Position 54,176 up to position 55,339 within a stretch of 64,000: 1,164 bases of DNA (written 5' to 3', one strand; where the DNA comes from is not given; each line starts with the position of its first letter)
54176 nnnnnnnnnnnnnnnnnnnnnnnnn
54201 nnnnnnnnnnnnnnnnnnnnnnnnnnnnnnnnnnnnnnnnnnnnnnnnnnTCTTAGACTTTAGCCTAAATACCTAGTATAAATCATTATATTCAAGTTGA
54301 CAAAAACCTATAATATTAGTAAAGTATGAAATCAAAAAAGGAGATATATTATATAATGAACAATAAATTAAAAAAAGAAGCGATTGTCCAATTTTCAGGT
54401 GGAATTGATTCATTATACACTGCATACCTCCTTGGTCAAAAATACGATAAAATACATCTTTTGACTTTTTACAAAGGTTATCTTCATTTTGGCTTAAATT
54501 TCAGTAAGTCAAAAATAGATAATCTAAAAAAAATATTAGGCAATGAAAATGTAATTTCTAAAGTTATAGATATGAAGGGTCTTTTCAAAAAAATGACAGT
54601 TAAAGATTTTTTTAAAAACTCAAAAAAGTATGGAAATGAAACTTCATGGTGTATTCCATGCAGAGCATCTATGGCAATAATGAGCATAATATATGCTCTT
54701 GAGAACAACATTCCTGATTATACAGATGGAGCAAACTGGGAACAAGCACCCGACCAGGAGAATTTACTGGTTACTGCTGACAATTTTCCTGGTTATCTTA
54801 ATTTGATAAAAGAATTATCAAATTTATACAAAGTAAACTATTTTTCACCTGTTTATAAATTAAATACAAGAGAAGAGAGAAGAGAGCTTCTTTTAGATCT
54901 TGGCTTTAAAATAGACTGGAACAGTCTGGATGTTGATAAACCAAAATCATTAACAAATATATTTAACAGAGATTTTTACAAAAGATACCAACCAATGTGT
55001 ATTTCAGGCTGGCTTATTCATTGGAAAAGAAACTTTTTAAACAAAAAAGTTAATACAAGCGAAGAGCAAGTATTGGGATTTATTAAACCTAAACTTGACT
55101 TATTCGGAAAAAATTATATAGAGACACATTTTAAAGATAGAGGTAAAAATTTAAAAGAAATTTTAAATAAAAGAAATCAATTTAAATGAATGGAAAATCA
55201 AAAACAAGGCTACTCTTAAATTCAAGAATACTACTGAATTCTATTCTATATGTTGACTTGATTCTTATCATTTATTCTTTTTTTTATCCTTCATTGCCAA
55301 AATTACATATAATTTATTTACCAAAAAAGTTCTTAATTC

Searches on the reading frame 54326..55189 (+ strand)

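Call 125: search_protein_families(library=pfam, proteins=[window:54326-55189:+], max_evalue=0.0001)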
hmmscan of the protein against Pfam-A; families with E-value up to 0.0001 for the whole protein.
window:54326-55189:+ (287 aa): 1 family
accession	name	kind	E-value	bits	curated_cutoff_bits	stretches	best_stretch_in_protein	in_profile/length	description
PF06508.19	QueC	-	6e-05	23.1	22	1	19-99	2-75/210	Queuosine biosynthesis protein QueC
